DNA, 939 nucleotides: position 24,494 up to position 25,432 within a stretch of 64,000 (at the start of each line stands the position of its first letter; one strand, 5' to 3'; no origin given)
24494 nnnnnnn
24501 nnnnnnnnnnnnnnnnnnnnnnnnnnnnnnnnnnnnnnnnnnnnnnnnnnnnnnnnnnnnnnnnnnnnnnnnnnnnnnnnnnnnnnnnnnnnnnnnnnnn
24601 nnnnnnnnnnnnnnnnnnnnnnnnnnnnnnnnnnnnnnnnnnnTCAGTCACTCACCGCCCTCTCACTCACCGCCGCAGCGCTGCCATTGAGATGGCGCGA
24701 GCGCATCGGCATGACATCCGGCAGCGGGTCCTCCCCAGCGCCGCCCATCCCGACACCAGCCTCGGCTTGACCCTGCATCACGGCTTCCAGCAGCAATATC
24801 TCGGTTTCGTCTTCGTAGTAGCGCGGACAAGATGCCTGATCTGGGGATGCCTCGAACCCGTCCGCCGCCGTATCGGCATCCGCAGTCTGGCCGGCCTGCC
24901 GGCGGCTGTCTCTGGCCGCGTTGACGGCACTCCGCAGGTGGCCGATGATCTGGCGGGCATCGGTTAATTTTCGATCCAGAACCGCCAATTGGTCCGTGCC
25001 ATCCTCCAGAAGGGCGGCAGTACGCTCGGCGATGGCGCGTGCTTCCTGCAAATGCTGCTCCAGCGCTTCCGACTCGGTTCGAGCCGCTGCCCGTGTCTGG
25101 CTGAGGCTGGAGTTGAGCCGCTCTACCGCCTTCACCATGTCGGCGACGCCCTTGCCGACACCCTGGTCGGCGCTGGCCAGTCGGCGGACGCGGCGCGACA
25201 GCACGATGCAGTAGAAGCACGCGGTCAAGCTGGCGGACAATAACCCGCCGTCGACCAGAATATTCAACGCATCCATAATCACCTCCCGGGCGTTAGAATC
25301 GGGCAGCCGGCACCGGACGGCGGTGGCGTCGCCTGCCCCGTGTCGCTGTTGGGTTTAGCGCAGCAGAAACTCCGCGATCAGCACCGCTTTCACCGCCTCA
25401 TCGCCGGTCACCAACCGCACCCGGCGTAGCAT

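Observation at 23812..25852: Three accessory flagellar genes of unclear function upstream of motA (MotE/FlbB-like, TM coiled-coil protein, second FliL paralog)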

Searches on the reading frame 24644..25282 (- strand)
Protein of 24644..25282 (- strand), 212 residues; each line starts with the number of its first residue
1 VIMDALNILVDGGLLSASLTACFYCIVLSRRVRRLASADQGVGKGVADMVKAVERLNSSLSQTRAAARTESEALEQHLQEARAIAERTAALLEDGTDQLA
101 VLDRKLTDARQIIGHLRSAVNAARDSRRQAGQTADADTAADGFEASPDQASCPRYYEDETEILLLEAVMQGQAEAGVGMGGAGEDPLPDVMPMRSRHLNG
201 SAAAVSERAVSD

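Call 5: search_protein_families(library=pfam, proteins=[window:24644-25282:-], max_evalue=1)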
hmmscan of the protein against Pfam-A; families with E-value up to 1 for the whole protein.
window:24644-25282:- (212 aa): 9 families
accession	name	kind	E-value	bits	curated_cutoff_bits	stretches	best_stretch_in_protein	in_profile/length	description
PF20072.4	DUF6468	-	0.00026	21.5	26.9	1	38-110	4-76/76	Domain of unknown function (DUF6468)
PF05667.16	CCDC22_CC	-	0.0018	18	39.2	1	43-124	225-305/477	CCDC22 protein coiled-coil region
PF25762.1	HAUS1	-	0.011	16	40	1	48-122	121-195/236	HAUS augmin-like complex subunit 1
PF07889.17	DUF1664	-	0.039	14.4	34.6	1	44-121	41-118/124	Protein of unknown function (DUF1664)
PF04632.18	FUSC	-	0.044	12.8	30.9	1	15-137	225-340/660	Fusaric acid resistance protein family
PF23735.1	KIF9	-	0.045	14.3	31.9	1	82-138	17-73/140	Kinesin-like protein KIF9 domain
PF05859.17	Mis12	-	0.12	12.6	25.7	1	53-152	125-218/231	Mis12 protein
PF06103.16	DUF948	-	0.19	12.4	37.2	1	49-112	17-80/89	Bacterial protein of unknown function (DUF948)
PF21896.2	Talin_IBS2B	-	0.74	10.2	27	0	38-121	26-109/118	Talin IBS2B domain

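Call 6: search_protein_families(library=ncbifam, proteins=[window:24644-25282:-], max_evalue=1)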
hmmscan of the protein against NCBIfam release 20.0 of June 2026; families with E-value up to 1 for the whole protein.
window:24644-25282:- (212 aa): 6 families
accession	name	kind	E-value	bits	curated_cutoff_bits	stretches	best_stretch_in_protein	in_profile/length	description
NF049872.2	cytotoxin_MakB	equivalog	0.0057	16.1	240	1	38-123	90-175/349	alpha-pore-forming cytotoxin subunit MakB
NF045487.1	ASRP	equivalog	0.0078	14.9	300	1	57-131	158-231/593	archaea-specific SMC-related protein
TIGR01760.1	tape_meas_TP901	equivalog_domain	0.018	14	28.8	1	41-136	3-100/349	phage tail tape measure protein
TIGR02168.1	SMC_prok_B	equivalog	0.02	12.6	567.35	1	54-128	755-899/1181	chromosome segregation protein SMC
NF001070.0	PRK00118.1-6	equivalog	0.12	12.7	117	1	86-128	56-97/110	putative DNA-binding protein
TIGR04211.1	SH3_and_anchor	equivalog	0.51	9.9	65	1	48-128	84-163/198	TIGR04211 family SH3 domain-containing protein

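Call 8: find_homologous_proteins(query=window:24644-25282:-)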
Query window:24644-25282:- (212 aa): 13 proteins with E <= 0.001 among 2053 candidates.
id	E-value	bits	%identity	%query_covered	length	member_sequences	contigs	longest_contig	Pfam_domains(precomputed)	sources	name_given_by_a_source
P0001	4.8e-73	263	100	63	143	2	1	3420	-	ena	-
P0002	5.1e-42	162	49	92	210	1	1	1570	PF20072.5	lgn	-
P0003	5.7e-42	162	58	69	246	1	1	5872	PF20072.5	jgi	jgi:hypothetical protein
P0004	8.3e-42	161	71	54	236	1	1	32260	PF20072.5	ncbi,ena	-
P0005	1.2e-39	154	68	52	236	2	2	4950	PF20072.5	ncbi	-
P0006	8.9e-39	152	47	92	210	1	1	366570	PF20072.5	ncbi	-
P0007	1.4e-38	151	43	93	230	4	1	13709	PF20072.5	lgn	-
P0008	6.5e-38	149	47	92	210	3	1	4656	-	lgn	-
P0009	7.3e-38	149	59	56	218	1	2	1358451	PF20072.5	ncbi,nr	ncbi:MAG: hypothetical protein KDC18_09255 [Alphaproteobacteria bacterium]|nr:hypothetical protein [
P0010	5.1e-37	146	45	94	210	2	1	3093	PF20072.5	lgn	-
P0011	6.2e-36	142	46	92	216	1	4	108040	PF20072.5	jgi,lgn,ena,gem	-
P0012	1.2e-35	141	60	60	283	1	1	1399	-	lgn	-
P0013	8.0e-9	54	39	62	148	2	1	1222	-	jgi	jgi:hypothetical protein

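Call 9: find_encoding_contigs(protein=P0009, flank=6000, max_places=2)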
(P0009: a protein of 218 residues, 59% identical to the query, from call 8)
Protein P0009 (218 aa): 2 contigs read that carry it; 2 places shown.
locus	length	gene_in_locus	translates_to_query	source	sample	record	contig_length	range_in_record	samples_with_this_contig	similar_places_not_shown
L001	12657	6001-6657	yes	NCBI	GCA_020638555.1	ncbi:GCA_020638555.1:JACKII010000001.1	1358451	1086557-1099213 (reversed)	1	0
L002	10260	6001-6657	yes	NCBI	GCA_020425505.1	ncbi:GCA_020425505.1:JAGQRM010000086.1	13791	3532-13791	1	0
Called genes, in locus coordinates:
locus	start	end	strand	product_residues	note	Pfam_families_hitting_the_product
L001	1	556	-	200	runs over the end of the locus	-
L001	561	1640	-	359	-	PF03448:MgtE_N (faint), PF14842:FliG_N, PF14841:FliG_M, PF14842:FliG_N (weak), PF01706:FliG_C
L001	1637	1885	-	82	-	-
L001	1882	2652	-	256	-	PF00813:FliP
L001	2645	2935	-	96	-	PF01052:FliMN_C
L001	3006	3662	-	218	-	-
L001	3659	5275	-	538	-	PF01514:YscJ_FliF, PF08345:YscJ_FliF_C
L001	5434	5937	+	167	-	PF03748:FliL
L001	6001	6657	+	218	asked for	PF20072:DUF6468 (faint)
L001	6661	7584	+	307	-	-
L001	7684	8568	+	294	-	PF20560:MotA_N, PF01618:MotA_ExbB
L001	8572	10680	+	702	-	-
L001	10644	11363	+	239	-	PF00460:Flg_bb_rod, PF22692:LlgE_F_G_D1, PF06429:Flg_bbr_C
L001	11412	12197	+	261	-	PF00460:Flg_bb_rod, PF22692:LlgE_F_G_D1, PF06429:Flg_bbr_C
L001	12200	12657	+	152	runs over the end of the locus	PF08666:SAF, PF13144:ChapFlgA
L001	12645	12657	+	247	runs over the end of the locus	PF02107:FlgH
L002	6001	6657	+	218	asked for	PF20072:DUF6468 (faint)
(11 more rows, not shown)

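Call 10: find_encoding_contigs(protein=P0006, flank=6000, max_places=2)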
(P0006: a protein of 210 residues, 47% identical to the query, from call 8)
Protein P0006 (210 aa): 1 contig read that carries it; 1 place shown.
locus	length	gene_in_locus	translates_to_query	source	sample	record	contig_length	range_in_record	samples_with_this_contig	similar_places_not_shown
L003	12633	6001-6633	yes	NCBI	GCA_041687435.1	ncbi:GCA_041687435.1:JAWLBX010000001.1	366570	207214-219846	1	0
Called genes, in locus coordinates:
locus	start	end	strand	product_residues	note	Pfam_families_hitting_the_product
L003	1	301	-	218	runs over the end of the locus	PF01135:PCMT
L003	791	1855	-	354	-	PF03448:MgtE_N (faint), PF14842:FliG_N, PF14841:FliG_M, PF14842:FliG_N (weak), PF01706:FliG_C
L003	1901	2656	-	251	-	PF00813:FliP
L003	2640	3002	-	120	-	PF01052:FliMN_C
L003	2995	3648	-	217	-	-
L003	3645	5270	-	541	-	PF01514:YscJ_FliF, PF08345:YscJ_FliF_C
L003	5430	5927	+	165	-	PF03748:FliL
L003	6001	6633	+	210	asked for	PF20072:DUF6468 (weak)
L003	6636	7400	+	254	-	PF03448:MgtE_N (faint)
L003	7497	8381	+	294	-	PF20560:MotA_N, PF01618:MotA_ExbB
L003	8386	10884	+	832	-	-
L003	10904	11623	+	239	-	PF00460:Flg_bb_rod, PF22692:LlgE_F_G_D1, PF06429:Flg_bbr_C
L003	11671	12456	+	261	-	PF00460:Flg_bb_rod, PF22692:LlgE_F_G_D1, PF06429:Flg_bbr_C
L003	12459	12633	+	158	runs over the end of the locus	PF08666:SAF, PF13144:ChapFlgA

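Call 34: search_protein_representatives(alignment_id=A1)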
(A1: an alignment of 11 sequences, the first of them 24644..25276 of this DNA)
Query: 11 sequences, 212 profile positions. Proteins with E-value up to 0.001 (for the whole library): 629; up to 1e-10: 46; up to 1e-30: 5. The best 150 are listed.
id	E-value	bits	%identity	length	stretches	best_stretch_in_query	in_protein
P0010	1.9e-92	325.4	-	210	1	1-211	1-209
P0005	3.7e-92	324.5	-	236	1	1-209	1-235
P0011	1.2e-85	303.2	-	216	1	1-211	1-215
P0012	6.3e-80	284.5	-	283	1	1-211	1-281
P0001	6.0e-64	232.3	-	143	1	1-134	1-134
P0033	1.0e-17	81.2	-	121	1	63-119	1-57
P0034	1.3e-15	74.3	-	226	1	5-113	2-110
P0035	8.8e-15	71.6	-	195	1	5-153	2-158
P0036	2.3e-14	70.3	-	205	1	5-93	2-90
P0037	1.1e-13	68.1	-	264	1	5-160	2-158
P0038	1.1e-13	68.0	-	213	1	5-152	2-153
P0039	1.8e-13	67.3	-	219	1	6-156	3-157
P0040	2.0e-13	67.2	-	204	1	4-191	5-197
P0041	2.4e-13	66.9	-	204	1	5-157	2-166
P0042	5.0e-13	65.9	-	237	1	5-135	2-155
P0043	5.6e-13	65.7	-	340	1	5-159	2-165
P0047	1.2e-12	64.6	-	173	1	4-148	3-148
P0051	8.8e-12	61.8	-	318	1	5-153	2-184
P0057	1.6e-11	61.0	-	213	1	7-184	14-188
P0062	2.7e-11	60.2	-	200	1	5-155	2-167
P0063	3.0e-11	60.1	-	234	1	4-153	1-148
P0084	2.3e-10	57.2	-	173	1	5-150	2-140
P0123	2.0e-09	54.1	-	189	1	1-151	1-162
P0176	1.5e-08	51.3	-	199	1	1-164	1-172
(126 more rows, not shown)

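Call 41: find_homologous_proteins(query=A3, max_evalue=0.00001)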
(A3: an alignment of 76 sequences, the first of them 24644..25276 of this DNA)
Query A3 (76 sequences) (210 aa, profile of the alignment): 17 proteins with E <= 0.00001 among 8000 candidates.
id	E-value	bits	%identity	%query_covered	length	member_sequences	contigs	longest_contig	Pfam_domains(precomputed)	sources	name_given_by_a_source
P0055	1.9e-45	174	35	37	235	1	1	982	-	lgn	-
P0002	2.0e-44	171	49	93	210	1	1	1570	PF20072.5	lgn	-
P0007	1.7e-42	164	43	94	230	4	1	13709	PF20072.5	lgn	-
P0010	1.8e-42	164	45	95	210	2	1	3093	PF20072.5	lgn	-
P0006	2.2e-42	164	47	92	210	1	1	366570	PF20072.5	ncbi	-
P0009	2.3e-42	164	59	56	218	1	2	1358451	PF20072.5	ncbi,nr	ncbi:MAG: hypothetical protein KDC18_09255 [Alphaproteobacteria bacterium]|nr:hypothetical protein [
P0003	5.5e-42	163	58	70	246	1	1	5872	PF20072.5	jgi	jgi:hypothetical protein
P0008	3.8e-40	157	47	92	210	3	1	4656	-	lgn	-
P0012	3.8e-38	150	64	54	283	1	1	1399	-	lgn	-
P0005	3.8e-37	147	68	53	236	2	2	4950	PF20072.5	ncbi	-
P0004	1.8e-36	145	71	54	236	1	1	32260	PF20072.5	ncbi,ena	-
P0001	3.5e-36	144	100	64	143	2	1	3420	-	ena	-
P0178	1.7e-31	129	38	44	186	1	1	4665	-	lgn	-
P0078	2.0e-31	128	28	58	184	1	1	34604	-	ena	-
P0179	2.7e-31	128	35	38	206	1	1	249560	PF20072.5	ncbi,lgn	ncbi:MAG: hypothetical protein AAFX08_03550 [Pseudomonadota bacterium]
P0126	1.9e-30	125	31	58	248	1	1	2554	PF20072.5,PF07889.18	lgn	-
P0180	8.1e-30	123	33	65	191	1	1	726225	-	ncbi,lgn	-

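Call 47: list_cluster_members(proteins=[P0043, P0051, P0063, P0062, P0084, P0034, P0047, P0057, P0123, P0176])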
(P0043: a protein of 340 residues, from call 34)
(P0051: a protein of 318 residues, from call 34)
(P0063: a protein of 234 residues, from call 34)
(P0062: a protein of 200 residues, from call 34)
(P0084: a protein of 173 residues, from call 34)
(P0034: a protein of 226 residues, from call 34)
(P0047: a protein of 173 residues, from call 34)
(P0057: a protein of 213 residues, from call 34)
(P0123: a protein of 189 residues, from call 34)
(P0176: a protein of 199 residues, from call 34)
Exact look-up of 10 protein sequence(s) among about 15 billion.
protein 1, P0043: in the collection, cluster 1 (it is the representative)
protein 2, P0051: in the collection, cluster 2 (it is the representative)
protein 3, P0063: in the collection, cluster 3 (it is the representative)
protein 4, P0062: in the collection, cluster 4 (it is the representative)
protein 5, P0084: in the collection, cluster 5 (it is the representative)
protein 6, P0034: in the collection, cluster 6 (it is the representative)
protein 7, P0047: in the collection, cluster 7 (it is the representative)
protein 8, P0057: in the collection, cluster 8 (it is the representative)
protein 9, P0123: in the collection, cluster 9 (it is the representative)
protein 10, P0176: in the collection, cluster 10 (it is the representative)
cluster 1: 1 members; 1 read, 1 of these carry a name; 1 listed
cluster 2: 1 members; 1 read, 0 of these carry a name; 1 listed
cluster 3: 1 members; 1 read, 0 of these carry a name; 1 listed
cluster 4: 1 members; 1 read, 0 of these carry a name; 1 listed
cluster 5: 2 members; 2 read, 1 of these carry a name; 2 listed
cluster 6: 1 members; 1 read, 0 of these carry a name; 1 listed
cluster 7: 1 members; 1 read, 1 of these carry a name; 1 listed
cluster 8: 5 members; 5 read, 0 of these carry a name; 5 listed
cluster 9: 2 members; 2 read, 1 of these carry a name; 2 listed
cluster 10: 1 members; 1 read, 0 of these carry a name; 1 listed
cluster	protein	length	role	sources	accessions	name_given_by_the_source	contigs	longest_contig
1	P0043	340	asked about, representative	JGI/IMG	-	hypothetical protein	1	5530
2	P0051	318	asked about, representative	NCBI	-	-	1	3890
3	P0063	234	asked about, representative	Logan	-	-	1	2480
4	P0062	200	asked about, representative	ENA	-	-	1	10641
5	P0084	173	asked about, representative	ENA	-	-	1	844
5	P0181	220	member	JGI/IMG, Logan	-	hypothetical protein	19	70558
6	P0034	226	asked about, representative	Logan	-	-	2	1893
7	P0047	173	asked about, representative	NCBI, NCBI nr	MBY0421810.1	MAG: hypothetical protein K2Q06_05860 [Parvularculaceae bacterium] | hypothetical protein [Parvularculaceae bacterium]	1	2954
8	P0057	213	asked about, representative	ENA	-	-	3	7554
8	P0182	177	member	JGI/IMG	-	-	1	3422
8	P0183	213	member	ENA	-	-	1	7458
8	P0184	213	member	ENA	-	-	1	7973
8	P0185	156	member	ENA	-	-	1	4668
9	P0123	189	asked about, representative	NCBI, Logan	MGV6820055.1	MAG: hypothetical protein ACWA5T_06105 [Parvularcula sp.]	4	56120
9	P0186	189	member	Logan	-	-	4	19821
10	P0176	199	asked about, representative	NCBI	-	-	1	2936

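Call 60: search_protein_families(library=pfam, proteins=[L001:8572-10680:+, L003:8386-10884:+], max_evalue=0.05)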
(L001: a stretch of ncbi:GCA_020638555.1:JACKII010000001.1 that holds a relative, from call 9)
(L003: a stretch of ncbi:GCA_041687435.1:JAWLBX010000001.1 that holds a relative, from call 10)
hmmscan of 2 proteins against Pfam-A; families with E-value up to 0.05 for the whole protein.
L001:8572-10680:+ (702 aa): 1 family
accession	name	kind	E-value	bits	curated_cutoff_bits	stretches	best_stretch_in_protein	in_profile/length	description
PF25058.1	ARM_TT21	-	0.016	15.6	27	0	509-541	87-119/155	Tetratricopeptide repeat protein 21 ARM repeat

L003:8386-10884:+ (832 aa): 3 families
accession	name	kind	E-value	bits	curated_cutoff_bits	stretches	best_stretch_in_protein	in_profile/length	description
PF14559.12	TPR_19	-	0.00073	20.3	25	1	664-715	2-55/68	Tetratricopeptide repeat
PF12895.13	ANAPC3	-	0.017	15.9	27.2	0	659-710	29-81/82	Anaphase-promoting complex, cyclosome, subunit 3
PF07721.20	TPR_4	-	0.037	15.1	27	1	653-676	1-24/26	Tetratricopeptide repeat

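Call 71: find_encoding_contigs(protein=P0180, flank=10000, max_places=1)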
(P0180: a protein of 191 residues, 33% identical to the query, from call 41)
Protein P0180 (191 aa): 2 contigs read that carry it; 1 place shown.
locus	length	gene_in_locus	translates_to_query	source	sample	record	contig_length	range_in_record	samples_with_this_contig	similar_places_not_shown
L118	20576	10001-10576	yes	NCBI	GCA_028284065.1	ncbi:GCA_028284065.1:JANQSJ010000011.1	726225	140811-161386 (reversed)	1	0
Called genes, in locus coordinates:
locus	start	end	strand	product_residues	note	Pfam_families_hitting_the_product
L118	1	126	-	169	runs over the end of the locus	PF00731:AIRC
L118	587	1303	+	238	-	PF00990:GGDEF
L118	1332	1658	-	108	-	PF04325:DUF465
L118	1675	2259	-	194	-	PF09523:DUF2390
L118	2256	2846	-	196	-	PF02441:Flavoprotein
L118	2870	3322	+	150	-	PF04325:DUF465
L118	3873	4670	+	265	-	PF00106:adh_short, PF13561:adh_short_C2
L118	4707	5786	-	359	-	PF14842:FliG_N, PF14841:FliG_M, PF14842:FliG_N (weak), PF01706:FliG_C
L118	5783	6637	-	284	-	PF00813:FliP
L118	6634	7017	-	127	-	PF01052:FliMN_C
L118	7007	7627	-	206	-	-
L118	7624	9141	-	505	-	PF01514:YscJ_FliF, PF08345:YscJ_FliF_C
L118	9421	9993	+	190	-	PF03748:FliL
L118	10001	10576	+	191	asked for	-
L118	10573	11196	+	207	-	PF03448:MgtE_N (faint)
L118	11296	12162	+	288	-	PF20560:MotA_N, PF01618:MotA_ExbB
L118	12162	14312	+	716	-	-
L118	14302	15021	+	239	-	PF00460:Flg_bb_rod (faint), PF22692:LlgE_F_G_D1, PF06429:Flg_bbr_C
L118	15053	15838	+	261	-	PF00460:Flg_bb_rod, PF22692:LlgE_F_G_D1, PF06429:Flg_bbr_C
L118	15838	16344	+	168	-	PF13144:ChapFlgA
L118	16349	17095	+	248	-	PF02107:FlgH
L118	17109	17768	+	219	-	-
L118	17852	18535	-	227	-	PF03963:FlgD, PF13860:FlgD_ig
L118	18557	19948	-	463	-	PF02120:Flg_hook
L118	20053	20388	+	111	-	-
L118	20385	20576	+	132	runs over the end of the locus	-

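Call 72: find_encoding_contigs(protein=P0179, flank=10000, max_places=1)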
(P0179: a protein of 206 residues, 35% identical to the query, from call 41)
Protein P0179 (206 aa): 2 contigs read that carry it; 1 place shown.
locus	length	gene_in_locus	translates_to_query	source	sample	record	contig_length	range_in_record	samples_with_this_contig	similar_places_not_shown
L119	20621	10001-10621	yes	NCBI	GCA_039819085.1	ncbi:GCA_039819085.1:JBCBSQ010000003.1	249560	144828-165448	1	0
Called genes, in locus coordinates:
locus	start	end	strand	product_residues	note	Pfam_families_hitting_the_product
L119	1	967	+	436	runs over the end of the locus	PF00460:Flg_bb_rod (weak), PF07559:FlgE_D2 (weak), PF06429:Flg_bbr_C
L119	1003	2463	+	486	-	PF22638:FlgK_D1, PF06429:Flg_bbr_C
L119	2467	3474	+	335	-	-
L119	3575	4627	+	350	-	PF02119:FlgI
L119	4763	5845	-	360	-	PF14842:FliG_N, PF14841:FliG_M, PF14842:FliG_N (weak), PF01706:FliG_C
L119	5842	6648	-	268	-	PF00813:FliP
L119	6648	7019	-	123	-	PF01052:FliMN_C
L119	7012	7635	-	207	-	-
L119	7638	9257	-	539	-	PF01514:YscJ_FliF, PF08345:YscJ_FliF_C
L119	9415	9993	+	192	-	PF03748:FliL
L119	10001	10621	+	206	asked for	PF20072:DUF6468 (weak)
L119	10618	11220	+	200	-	PF03448:MgtE_N (faint)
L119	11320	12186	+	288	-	PF20560:MotA_N, PF01618:MotA_ExbB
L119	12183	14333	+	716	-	-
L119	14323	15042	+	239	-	PF00460:Flg_bb_rod (weak), PF22692:LlgE_F_G_D1, PF06429:Flg_bbr_C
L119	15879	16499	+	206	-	PF13144:ChapFlgA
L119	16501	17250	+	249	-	PF02107:FlgH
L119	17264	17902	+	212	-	-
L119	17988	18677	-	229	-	PF03963:FlgD, PF13860:FlgD_ig (weak)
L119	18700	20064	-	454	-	PF02120:Flg_hook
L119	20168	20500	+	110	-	-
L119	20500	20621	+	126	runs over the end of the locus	-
